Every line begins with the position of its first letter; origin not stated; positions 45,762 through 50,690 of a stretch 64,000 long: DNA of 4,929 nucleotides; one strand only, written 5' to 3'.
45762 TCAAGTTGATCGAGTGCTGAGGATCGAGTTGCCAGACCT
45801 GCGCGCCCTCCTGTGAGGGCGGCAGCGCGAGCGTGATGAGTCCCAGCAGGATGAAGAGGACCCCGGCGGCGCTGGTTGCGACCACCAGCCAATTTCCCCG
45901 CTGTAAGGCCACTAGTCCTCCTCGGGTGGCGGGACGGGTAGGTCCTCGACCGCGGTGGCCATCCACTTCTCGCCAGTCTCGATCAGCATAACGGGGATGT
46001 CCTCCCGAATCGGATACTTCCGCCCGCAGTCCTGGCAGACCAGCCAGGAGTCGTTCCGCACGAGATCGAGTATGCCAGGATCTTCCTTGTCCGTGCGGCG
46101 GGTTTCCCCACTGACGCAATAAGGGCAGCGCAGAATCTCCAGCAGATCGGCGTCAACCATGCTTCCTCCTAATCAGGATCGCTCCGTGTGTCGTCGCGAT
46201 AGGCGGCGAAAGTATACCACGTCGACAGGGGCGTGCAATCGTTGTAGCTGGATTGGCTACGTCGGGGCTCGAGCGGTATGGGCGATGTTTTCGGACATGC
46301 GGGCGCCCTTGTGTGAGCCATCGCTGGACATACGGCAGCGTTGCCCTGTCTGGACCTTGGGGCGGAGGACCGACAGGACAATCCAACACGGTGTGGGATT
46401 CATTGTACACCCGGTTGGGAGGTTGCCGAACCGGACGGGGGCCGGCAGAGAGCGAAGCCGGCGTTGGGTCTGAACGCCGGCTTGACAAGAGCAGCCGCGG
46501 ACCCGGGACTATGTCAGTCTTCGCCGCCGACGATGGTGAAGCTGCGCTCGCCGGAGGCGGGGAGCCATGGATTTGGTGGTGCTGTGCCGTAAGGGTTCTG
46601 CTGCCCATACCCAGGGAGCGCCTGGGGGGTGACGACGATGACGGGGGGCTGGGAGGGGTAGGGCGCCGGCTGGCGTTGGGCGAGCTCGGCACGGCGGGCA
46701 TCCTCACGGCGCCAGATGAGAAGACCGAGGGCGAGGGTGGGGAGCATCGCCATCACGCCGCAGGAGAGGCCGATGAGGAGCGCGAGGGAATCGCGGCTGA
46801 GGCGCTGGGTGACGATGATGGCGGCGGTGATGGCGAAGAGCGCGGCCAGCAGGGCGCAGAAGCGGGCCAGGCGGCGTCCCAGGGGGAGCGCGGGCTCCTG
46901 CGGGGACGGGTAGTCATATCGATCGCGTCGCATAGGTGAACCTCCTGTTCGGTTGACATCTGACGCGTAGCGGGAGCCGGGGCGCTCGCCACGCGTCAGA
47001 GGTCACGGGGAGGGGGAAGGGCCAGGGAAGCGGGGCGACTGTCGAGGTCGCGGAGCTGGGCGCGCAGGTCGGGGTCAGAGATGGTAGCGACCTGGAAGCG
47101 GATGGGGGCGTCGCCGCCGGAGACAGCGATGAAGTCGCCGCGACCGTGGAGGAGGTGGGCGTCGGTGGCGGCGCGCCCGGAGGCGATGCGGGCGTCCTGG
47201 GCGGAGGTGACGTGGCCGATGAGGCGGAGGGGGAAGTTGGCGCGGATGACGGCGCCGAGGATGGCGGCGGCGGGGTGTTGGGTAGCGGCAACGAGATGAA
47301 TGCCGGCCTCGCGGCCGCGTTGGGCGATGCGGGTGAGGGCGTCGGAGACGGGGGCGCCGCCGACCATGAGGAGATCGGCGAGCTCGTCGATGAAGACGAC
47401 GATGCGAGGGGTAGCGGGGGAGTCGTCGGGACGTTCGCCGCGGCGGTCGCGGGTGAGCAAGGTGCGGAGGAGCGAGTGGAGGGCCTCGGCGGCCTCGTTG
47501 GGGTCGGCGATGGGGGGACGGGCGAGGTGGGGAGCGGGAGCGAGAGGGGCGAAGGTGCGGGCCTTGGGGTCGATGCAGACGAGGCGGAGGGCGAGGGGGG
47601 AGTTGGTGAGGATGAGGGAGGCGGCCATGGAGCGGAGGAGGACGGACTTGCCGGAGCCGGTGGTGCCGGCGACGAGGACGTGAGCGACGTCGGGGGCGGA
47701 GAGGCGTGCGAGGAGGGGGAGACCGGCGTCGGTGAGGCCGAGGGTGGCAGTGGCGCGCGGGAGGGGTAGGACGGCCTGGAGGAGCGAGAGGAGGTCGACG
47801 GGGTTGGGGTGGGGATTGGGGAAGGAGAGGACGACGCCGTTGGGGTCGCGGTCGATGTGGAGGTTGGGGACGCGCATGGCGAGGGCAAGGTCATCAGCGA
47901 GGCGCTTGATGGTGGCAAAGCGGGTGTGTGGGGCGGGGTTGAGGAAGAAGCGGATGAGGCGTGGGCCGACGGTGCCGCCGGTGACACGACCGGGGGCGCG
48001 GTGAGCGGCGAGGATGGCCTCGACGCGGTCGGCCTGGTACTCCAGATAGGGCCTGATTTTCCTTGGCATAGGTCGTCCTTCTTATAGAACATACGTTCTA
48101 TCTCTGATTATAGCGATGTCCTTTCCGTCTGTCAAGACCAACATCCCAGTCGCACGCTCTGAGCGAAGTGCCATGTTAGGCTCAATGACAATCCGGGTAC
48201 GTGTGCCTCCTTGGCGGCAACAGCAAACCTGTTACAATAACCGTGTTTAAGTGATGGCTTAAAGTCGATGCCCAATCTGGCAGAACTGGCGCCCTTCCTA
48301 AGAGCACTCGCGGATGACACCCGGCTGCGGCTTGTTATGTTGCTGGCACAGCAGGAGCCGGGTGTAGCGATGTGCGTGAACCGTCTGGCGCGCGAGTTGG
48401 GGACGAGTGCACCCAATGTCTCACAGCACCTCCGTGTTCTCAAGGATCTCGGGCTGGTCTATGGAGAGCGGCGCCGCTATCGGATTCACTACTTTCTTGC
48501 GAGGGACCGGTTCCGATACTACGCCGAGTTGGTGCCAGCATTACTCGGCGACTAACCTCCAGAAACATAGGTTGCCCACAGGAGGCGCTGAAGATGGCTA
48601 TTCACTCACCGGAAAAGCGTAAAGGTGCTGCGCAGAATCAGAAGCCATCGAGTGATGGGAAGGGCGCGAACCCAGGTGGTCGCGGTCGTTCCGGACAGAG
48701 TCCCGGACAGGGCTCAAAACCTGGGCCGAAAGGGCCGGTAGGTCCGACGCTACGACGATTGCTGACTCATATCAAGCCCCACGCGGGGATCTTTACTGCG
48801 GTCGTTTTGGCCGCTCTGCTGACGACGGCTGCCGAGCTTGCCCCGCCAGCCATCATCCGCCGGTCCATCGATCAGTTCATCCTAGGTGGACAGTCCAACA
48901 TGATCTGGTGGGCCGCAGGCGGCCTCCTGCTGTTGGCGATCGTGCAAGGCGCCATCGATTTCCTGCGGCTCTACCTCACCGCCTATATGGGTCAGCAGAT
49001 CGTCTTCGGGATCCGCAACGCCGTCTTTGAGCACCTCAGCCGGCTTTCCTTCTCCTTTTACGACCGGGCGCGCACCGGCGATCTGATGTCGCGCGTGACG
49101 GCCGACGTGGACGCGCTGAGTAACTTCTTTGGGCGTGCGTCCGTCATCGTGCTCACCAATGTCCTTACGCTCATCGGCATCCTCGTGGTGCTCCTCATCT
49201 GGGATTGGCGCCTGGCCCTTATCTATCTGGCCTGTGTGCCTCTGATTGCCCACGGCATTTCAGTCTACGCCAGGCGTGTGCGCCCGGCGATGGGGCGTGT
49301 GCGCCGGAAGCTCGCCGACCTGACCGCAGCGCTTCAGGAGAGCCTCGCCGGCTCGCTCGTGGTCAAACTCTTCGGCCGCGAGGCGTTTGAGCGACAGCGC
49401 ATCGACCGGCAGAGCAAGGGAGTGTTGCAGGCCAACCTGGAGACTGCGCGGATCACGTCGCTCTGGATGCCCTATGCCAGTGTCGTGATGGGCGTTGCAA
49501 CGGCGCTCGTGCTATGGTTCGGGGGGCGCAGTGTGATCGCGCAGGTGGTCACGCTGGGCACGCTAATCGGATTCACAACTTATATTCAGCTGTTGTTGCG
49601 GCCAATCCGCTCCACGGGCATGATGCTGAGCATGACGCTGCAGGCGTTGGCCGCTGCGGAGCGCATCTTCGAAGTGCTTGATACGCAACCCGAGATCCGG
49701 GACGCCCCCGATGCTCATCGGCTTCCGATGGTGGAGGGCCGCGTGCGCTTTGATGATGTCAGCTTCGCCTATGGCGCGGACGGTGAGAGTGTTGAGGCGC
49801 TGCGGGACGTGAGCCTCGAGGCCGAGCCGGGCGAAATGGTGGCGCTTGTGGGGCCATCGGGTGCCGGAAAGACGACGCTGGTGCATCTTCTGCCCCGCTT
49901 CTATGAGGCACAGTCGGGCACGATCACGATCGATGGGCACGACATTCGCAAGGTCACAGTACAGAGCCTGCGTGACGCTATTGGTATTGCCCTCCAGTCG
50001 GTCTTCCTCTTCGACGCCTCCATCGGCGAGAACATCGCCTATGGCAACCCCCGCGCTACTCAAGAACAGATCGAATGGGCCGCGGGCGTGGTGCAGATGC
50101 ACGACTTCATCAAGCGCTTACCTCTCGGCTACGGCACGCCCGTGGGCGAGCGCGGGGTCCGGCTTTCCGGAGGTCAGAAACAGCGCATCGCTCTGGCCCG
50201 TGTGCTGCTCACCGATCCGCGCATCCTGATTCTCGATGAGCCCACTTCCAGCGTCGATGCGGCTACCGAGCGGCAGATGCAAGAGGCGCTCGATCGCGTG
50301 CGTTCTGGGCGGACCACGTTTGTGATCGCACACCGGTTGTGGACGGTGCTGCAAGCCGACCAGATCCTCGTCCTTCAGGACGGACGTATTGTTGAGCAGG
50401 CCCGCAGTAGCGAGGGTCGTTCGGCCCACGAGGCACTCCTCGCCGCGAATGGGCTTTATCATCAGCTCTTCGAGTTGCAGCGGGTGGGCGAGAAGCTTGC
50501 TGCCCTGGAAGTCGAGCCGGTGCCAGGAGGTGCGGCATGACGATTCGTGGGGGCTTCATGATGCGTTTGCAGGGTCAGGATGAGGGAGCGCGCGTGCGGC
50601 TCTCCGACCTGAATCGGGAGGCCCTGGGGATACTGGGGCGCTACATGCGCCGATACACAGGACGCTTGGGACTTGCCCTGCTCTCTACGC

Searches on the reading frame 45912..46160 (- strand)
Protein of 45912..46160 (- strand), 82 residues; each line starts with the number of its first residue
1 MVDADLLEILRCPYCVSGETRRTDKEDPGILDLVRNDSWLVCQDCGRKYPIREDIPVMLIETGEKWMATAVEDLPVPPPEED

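Call 14: search_protein_families(library=pfam, proteins=[window:45912-46160:-], max_evalue=0.001)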
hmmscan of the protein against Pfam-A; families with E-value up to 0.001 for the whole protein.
window:45912-46160:- (82 aa): 1 family
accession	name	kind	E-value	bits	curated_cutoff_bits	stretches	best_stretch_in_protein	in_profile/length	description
PF03966.22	Trm112p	-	4.3e-08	33.4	22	1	3-53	1-39/40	Trm112p-like protein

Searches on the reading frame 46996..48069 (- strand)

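Call 14: search_protein_families(library=pfam, proteins=[window:46996-48069:-], max_evalue=0.001)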
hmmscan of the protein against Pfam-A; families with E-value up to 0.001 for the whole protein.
window:46996-48069:- (357 aa): 6 families
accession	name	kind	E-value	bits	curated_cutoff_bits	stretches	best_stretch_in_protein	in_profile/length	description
PF01580.24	FtsK_SpoIIIE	-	8.9e-35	120.6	24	2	127-207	37-119/221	FtsK/SpoIIIE family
PF17854.6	FtsK_alpha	-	1.4e-09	38.5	22.9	1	9-74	22-87/101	FtsK alpha domain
PF13191.12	AAA_16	-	5.6e-05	24.1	32.6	1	119-230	15-141/167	AAA ATPase domain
PF00437.27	T2SSE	-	0.00023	20.4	24.9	1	108-151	122-165/370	Type II/IV secretion system protein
PF20703.3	nSTAND1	-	0.00045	20.4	27.1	1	119-239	26-133/379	Novel STAND NTPase 1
PF25199.1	nSTAND_NTPase5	-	0.00085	19.6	34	0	124-155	37-67/145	Novel STAND NTPase 5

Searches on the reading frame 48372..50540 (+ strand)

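Call 19: search_protein_families(library=pfam, proteins=[window:48372-50540:+], max_evalue=0.00001)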
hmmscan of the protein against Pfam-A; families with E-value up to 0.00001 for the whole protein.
window:48372-50540:+ (722 aa): 2 families
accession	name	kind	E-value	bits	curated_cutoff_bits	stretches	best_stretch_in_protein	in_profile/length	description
PF00664.28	ABC_membrane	-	1.1e-47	163.4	28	1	143-411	3-273/274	ABC transporter transmembrane region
PF00005.33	ABC_tran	-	3.1e-34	118.9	25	1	477-626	1-137/137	ABC transporter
